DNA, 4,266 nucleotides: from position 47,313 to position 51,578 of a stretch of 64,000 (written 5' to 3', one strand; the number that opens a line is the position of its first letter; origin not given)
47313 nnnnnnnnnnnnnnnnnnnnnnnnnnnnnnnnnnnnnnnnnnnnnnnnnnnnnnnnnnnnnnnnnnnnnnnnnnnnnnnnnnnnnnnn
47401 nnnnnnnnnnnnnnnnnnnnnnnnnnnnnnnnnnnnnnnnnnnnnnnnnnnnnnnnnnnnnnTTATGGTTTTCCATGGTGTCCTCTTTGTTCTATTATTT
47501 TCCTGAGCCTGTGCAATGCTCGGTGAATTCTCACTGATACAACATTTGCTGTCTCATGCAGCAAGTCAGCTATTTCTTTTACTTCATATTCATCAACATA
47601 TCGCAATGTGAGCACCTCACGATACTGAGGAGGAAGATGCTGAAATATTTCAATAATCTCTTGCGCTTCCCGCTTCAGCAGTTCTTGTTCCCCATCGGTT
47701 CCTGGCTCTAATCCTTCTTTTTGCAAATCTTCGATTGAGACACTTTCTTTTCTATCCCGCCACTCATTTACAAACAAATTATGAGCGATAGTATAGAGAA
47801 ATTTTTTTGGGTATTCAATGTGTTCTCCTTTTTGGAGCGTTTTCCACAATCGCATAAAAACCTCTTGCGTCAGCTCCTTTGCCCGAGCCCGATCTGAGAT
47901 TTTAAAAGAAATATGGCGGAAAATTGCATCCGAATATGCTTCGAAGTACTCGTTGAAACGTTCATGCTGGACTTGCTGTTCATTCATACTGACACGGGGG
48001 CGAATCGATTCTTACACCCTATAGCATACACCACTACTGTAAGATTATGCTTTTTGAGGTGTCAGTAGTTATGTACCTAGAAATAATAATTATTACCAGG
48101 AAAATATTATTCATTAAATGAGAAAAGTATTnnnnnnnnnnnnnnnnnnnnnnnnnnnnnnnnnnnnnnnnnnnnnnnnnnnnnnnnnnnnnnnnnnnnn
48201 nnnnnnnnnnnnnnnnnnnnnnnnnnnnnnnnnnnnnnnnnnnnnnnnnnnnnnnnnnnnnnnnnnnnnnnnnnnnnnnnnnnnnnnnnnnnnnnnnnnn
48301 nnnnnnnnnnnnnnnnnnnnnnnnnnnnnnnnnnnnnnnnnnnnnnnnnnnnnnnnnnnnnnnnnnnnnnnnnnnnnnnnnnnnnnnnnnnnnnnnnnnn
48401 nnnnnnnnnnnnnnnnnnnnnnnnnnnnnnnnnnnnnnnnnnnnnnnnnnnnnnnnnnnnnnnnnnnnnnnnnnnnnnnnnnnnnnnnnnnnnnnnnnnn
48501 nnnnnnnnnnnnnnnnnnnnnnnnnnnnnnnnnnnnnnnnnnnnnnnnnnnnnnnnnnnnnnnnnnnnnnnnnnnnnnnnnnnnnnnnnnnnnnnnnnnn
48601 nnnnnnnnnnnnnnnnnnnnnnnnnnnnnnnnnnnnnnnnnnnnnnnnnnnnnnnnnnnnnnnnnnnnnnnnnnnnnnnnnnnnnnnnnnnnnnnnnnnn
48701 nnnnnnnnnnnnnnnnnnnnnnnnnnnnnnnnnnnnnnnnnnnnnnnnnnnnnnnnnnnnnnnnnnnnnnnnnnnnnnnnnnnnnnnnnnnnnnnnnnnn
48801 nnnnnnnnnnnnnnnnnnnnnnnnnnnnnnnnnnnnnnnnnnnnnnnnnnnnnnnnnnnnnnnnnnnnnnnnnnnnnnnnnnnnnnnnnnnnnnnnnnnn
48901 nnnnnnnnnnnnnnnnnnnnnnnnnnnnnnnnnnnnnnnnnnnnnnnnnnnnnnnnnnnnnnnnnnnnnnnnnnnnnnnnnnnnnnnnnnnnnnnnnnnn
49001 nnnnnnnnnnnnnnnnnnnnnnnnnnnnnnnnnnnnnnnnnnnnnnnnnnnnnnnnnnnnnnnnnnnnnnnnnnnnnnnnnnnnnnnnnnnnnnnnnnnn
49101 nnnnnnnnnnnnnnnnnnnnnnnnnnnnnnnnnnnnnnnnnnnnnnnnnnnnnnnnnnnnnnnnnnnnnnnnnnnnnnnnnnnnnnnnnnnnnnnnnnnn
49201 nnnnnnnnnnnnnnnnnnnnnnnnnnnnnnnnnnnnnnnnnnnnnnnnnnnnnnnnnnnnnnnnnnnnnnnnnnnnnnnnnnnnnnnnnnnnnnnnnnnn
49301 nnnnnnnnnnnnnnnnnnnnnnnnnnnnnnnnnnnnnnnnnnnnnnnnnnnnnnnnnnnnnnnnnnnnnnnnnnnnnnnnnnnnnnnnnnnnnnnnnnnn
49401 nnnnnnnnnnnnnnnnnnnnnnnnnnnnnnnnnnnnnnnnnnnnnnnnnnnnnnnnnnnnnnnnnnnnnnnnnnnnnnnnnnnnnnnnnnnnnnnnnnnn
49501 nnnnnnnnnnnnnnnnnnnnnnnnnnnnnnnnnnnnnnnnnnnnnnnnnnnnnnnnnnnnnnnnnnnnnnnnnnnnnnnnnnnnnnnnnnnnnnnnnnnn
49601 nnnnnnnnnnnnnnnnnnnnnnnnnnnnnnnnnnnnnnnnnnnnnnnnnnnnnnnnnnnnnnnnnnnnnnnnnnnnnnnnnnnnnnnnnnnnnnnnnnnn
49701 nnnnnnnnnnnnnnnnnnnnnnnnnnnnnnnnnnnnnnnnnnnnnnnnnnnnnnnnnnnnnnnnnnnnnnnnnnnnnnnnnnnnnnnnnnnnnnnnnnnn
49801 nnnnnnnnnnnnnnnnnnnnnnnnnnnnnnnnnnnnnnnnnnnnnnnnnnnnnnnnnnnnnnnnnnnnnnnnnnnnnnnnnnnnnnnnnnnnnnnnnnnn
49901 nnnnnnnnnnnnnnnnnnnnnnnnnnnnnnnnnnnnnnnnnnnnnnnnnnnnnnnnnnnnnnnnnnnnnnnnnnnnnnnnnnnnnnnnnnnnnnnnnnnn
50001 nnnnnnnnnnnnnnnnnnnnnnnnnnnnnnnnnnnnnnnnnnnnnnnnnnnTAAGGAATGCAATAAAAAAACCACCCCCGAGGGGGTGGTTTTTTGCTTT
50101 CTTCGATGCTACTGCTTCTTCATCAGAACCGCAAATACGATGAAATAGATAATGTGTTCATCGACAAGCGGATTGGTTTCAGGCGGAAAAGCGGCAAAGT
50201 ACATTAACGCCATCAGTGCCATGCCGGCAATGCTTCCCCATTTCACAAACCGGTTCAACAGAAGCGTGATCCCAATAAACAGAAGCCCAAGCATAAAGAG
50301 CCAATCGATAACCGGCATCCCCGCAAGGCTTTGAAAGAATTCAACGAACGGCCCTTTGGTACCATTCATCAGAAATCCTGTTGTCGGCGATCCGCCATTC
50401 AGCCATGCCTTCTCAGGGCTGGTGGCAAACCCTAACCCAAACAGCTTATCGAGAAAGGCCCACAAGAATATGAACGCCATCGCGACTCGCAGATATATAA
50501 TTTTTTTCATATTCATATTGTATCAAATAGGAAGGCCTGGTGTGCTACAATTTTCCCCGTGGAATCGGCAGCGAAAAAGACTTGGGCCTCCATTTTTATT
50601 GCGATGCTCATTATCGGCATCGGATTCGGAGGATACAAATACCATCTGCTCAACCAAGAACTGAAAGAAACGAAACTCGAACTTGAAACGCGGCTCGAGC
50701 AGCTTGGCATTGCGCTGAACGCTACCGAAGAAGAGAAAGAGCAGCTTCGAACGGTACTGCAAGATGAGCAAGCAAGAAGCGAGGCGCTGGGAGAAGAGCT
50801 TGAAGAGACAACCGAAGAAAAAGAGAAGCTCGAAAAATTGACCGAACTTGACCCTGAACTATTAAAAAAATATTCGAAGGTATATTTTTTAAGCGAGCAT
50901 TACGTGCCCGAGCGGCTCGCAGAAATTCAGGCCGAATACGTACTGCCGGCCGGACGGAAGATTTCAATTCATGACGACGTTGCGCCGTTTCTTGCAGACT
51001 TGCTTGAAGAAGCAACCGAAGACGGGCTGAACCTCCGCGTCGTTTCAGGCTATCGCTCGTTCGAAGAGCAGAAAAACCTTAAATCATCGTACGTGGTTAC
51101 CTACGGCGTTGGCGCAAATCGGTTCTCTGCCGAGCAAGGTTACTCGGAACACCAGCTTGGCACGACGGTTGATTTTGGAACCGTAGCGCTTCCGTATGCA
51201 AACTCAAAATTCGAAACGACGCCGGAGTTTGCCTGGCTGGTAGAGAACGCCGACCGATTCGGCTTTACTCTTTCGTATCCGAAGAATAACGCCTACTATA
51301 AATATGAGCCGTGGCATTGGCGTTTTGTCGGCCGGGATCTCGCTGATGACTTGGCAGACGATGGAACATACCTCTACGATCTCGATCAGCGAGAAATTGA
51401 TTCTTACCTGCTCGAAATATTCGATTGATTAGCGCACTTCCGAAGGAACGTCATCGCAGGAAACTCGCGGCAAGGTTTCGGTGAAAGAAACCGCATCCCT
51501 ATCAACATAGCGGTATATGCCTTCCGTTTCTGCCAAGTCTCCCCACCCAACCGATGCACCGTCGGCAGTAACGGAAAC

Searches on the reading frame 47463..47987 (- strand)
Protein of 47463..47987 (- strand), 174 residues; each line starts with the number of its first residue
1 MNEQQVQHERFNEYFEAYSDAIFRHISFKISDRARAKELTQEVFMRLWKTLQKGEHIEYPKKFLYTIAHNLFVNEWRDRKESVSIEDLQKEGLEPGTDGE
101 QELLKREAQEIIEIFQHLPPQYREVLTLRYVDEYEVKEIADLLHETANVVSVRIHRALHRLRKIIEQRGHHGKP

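Call 78: search_protein_families(library=pfam, proteins=[window:47463-47987:-], max_evalue=0.001)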
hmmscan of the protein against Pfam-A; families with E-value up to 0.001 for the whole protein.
window:47463-47987:- (174 aa): 3 families
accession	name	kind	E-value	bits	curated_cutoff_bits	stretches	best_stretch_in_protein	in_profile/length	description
PF08281.18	Sigma70_r4_2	-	1.6e-14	53.7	25.7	1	109-161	2-54/54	Sigma-70, region 4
PF04545.22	Sigma70_r4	-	1.1e-11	44.5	24.1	1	115-163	2-50/50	Sigma-70, region 4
PF04542.20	Sigma70_r2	-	5.3e-10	39.4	24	1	15-80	2-69/71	Sigma-70 region 2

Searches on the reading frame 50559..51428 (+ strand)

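Call 78: search_protein_families(library=pfam, proteins=[window:50559-51428:+], max_evalue=0.001)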
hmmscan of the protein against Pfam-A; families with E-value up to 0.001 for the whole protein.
window:50559-51428:+ (289 aa): 2 families
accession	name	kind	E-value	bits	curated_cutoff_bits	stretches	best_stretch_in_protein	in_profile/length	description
PF02557.22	VanY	-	4.2e-35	120.9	25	1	135-258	2-131/132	D-alanyl-D-alanine carboxypeptidase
PF05859.17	Mis12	-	0.00089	19.5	25.7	0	54-124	115-165/231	Mis12 protein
